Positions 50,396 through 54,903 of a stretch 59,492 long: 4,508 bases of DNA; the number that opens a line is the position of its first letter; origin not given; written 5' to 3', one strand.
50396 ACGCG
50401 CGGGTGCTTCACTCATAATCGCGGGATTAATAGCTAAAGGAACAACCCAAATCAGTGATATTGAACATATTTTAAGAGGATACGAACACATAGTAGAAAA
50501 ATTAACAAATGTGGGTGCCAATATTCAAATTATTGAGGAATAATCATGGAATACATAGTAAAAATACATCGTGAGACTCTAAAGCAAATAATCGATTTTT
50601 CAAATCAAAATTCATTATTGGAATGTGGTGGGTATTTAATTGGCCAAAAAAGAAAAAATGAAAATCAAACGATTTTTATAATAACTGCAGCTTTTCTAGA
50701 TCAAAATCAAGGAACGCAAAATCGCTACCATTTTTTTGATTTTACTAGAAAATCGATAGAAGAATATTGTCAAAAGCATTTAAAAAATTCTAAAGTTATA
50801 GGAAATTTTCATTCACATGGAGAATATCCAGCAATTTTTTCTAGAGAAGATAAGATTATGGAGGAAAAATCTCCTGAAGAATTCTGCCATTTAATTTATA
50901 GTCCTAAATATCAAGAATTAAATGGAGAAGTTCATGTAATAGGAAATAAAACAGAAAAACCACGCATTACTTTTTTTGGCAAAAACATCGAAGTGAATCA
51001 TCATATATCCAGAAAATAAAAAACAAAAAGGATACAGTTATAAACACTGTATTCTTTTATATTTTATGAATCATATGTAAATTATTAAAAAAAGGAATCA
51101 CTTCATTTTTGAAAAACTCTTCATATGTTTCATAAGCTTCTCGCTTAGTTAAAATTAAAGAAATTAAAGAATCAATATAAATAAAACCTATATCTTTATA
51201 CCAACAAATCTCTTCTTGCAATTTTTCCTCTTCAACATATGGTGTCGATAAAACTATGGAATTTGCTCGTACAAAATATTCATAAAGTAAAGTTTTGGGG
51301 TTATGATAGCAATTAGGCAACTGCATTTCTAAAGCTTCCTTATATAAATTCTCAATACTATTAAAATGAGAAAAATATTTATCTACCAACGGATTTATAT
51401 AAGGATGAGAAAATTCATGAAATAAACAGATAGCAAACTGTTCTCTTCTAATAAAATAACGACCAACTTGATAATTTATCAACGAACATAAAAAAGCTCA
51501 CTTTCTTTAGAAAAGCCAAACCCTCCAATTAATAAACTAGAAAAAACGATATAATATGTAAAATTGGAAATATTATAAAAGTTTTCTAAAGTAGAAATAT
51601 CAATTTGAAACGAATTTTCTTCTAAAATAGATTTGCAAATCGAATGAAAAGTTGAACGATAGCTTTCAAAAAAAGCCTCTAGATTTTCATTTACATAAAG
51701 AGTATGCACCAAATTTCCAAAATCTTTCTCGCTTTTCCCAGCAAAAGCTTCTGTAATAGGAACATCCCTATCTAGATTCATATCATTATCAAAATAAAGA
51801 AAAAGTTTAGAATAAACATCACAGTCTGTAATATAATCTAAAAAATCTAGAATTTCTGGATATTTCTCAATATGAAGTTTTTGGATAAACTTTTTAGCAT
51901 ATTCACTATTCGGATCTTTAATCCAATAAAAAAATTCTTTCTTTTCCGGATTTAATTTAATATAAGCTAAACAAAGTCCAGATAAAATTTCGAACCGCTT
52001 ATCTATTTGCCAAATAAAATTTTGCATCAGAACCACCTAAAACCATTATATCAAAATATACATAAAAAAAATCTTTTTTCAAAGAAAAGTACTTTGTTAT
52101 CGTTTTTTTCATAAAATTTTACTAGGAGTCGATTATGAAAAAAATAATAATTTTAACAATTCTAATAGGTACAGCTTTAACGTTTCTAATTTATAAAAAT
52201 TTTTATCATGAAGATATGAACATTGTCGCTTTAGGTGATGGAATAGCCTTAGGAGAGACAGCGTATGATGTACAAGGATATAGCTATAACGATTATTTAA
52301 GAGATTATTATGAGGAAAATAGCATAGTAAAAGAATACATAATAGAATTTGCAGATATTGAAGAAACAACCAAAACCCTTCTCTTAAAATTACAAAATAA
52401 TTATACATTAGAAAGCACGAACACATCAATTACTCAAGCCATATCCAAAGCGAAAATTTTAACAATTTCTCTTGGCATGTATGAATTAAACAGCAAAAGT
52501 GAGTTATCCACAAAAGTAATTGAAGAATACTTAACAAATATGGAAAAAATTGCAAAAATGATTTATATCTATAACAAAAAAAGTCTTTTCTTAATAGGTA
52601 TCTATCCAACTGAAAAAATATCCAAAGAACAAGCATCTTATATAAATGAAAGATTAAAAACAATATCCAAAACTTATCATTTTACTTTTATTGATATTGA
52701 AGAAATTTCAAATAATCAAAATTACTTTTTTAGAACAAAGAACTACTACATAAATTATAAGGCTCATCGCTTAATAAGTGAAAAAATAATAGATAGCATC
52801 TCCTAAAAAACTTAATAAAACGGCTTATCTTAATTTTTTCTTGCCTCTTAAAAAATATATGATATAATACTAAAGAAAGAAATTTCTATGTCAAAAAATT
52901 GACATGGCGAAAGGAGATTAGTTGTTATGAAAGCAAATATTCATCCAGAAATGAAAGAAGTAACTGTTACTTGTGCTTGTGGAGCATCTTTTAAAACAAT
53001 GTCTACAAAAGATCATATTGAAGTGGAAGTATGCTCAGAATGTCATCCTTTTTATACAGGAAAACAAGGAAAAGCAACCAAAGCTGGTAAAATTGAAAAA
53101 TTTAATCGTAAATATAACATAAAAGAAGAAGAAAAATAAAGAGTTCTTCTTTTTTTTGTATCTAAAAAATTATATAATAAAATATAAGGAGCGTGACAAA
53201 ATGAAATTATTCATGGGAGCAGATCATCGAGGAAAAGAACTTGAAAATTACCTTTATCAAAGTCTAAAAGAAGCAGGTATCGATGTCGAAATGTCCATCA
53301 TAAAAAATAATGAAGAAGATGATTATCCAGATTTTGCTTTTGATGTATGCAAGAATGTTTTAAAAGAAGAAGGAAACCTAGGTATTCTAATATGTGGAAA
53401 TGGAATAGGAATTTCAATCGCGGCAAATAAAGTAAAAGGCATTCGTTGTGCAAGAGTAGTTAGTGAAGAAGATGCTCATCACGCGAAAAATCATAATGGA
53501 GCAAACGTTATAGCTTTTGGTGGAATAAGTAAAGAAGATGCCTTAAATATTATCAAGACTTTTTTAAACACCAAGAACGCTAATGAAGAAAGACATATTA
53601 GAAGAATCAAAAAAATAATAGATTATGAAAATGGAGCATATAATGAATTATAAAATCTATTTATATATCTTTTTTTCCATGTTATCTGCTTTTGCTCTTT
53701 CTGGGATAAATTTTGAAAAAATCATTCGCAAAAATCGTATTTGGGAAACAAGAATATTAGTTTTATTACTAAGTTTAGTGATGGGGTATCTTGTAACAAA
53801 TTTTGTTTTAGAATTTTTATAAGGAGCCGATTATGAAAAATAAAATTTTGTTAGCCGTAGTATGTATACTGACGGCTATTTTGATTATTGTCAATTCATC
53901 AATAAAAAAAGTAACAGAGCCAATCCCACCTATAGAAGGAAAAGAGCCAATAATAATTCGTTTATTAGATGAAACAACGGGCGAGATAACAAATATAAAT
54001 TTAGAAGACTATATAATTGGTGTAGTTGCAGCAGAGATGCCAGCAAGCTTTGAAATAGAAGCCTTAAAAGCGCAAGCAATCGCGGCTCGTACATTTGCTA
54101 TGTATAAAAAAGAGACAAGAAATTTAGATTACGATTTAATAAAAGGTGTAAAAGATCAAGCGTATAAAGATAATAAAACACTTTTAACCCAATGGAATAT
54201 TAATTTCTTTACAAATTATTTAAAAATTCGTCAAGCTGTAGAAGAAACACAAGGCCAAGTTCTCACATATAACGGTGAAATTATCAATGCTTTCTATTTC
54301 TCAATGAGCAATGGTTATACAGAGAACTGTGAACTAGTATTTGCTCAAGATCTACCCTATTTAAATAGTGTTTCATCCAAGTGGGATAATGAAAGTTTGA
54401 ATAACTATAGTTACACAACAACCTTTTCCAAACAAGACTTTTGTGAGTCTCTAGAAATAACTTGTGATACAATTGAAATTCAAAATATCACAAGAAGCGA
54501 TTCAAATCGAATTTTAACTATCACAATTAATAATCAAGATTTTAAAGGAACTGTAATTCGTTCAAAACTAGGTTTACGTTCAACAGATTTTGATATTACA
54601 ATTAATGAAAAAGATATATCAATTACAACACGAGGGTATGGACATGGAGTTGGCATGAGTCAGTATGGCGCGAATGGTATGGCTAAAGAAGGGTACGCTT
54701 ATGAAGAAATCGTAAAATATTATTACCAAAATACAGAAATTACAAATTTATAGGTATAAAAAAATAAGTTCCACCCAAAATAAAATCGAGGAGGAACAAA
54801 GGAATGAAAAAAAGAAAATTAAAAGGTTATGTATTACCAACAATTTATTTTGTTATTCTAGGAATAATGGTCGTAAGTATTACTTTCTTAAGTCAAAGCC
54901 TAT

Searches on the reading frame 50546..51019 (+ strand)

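Call 48: search_protein_families(library=pfam, proteins=[window:50546-51019:+], max_evalue=0.00001)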
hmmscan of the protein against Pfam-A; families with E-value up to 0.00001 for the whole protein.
window:50546-51019:+ (157 aa): 2 families
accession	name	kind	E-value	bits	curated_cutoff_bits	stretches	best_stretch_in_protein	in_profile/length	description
PF14464.11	Prok-JAB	-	1.7e-12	47.7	25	1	9-119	2-101/114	Prokaryotic homologs of the JAB domain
PF01398.27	JAB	-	7.4e-09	35.9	22.5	1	5-102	6-104/117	JAB1/Mov34/MPN/PAD-1 ubiquitin protease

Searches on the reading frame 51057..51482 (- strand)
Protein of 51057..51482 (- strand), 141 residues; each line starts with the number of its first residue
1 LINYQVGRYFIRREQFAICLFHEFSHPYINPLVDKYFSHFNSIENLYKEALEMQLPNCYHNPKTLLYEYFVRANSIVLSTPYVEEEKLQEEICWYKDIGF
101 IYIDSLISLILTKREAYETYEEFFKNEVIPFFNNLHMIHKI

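Call 48: search_protein_families(library=pfam, proteins=[window:51057-51482:-], max_evalue=0.00001)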
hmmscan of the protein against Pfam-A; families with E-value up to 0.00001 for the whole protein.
window:51057-51482:- (141 aa): 1 family
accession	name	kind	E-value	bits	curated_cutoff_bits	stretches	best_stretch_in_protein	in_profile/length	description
PF16286.10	DUF4932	-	1.3e-15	58.1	28.7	1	14-125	212-327/332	Domain of unknown function (DUF4932)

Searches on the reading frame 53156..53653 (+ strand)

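Call 48: search_protein_families(library=pfam, proteins=[window:53156-53653:+], max_evalue=0.00001)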
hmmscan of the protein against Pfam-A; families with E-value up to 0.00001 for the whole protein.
window:53156-53653:+ (165 aa): 1 family
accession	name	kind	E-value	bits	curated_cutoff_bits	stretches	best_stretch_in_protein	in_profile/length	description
PF02502.23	LacAB_rpiB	-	7e-42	143.1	24.7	1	19-154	2-138/138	Ribose/Galactose Isomerase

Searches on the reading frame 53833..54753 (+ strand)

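Call 49: search_protein_families(library=pfam, proteins=[window:53833-54753:+], max_evalue=0.00001)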
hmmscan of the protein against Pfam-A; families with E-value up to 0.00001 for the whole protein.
window:53833-54753:+ (306 aa): 1 family
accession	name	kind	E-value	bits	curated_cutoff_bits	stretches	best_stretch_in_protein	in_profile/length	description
PF08486.15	SpoIID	-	1.4e-27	96.6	23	1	47-146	3-97/97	Stage II sporulation protein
